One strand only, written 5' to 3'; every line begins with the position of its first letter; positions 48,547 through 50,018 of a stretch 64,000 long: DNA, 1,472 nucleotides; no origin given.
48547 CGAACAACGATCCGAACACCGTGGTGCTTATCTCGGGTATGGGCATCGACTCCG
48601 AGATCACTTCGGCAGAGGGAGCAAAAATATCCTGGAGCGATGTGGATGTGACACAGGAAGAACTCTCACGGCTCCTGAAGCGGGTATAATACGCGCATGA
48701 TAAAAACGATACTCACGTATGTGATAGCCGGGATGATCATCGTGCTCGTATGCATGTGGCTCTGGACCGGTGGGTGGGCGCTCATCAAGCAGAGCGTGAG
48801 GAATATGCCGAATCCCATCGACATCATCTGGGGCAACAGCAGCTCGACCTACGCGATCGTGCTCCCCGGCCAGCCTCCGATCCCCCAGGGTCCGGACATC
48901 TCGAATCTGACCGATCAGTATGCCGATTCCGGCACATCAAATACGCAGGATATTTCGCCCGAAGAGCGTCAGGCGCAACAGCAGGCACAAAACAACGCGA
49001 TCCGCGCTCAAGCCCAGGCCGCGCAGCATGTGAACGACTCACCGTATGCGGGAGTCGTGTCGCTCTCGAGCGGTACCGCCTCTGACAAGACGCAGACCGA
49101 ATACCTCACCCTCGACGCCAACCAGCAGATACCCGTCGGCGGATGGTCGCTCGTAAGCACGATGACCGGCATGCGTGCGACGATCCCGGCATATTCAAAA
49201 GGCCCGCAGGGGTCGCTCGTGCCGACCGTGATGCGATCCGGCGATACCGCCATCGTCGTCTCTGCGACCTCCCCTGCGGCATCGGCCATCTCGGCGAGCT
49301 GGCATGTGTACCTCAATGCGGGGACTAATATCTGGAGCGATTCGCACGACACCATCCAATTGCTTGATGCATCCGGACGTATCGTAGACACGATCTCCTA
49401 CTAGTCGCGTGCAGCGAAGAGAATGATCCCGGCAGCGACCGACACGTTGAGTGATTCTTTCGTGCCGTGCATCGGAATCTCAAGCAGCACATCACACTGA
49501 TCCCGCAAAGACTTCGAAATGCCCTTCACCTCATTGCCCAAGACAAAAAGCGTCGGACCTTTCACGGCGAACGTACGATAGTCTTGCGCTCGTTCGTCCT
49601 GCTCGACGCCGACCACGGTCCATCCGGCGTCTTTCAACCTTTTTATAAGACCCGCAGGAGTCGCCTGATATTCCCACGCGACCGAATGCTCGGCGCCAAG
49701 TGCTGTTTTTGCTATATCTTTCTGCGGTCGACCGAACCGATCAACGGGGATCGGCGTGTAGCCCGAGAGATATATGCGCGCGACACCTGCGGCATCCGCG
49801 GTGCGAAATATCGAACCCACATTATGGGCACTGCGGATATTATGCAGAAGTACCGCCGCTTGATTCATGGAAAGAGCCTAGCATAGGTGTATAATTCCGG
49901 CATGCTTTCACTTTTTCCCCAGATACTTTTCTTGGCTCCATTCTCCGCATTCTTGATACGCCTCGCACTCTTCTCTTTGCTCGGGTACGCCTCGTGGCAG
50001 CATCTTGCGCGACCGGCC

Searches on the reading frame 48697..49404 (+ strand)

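Call 87: search_protein_families(library=pfam, proteins=[window:48697-49404:+], max_evalue=0.001)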
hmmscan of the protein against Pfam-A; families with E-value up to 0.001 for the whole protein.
window:48697-49404:+ (235 aa): 1 family
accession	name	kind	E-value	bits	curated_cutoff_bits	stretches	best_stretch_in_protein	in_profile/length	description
PF00932.25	LTD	-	5.1e-07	30.5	34.3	1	141-235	31-107/109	Lamin Tail Domain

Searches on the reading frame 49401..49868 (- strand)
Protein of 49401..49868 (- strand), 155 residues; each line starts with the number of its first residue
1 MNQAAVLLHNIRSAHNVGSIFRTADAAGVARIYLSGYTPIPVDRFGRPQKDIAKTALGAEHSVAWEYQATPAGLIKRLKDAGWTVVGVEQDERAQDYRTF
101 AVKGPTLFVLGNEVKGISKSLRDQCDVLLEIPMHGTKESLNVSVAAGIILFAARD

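Call 26: search_protein_families(library=pfam, proteins=[window:49401-49868:-], max_evalue=0.0001)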
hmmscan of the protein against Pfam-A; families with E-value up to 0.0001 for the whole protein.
window:49401-49868:- (155 aa): 1 family
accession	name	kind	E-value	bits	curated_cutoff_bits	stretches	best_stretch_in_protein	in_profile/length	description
PF00588.24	SpoU_methylase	-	1.2e-34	119.9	29.7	1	5-151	3-142/142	SpoU rRNA Methylase family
